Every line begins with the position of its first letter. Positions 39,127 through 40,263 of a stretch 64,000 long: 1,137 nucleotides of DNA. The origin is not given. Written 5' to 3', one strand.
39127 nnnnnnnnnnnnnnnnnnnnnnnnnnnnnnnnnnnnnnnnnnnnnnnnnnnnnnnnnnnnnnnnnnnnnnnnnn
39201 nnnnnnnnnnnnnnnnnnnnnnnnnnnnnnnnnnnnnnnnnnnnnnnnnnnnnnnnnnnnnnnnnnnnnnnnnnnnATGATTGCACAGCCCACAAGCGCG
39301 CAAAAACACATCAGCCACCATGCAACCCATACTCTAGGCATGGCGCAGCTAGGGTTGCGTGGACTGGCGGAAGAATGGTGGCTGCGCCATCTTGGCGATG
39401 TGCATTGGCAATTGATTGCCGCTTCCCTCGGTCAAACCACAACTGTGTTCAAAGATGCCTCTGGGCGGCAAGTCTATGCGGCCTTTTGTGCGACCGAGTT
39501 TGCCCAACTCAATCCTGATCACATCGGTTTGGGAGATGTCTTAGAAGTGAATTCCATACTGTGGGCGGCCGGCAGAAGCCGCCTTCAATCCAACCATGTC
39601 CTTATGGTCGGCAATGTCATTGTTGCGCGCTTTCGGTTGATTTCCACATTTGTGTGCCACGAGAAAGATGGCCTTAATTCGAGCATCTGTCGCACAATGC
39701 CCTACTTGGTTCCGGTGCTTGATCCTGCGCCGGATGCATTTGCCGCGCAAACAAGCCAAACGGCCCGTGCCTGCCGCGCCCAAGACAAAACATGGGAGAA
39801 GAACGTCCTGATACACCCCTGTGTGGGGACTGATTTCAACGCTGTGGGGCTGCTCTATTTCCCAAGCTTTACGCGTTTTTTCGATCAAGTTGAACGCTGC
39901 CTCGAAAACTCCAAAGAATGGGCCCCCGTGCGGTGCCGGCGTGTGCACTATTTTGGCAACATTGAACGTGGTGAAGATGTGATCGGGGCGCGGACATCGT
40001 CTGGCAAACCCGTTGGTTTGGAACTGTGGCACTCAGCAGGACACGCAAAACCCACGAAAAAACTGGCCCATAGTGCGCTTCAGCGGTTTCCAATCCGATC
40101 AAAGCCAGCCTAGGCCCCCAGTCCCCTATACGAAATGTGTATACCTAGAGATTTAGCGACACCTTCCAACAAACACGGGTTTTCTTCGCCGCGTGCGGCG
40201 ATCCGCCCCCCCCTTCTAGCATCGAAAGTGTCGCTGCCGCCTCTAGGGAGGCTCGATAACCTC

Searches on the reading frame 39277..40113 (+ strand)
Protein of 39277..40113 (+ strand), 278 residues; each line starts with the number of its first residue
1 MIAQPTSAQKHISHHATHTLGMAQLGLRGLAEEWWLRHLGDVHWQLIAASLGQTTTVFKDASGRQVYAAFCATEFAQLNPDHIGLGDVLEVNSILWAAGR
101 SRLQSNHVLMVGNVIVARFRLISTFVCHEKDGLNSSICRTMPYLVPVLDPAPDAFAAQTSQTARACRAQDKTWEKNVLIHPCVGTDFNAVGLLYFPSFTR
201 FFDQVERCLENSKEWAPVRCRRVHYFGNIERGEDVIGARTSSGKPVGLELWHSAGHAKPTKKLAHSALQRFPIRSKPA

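Call 3: search_protein_families(library=pfam, proteins=[window:39277-40113:+])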
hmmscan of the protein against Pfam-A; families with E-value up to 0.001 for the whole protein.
window:39277-40113:+ (278 aa): 0 families

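Call 11: search_protein_families(library=ncbifam, proteins=[window:39277-40113:+])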
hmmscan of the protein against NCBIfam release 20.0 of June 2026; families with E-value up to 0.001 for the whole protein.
window:39277-40113:+ (278 aa): 2 families
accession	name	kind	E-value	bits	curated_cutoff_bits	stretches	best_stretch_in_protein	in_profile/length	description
TIGR04099.1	biosn_Pnap_2097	hypoth_equivalog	2e-54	184.9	125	1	20-240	1-230/259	Pnap_2097 family protein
TIGR04098.1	LnmK_bifunc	domain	6.3e-48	163.4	100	1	18-235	2-236/270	LnmK family bifunctional acyltransferase/decarboxylase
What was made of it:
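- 39277..40113 (+): Pnap_2097-family / LnmK-like acyltransferase-decarboxylase. It overlaps the nitH stop by 4 nt and is probably the last gene of the operon. TIGR04099, 184.9 bits against a cut-off of 125 (call 11).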
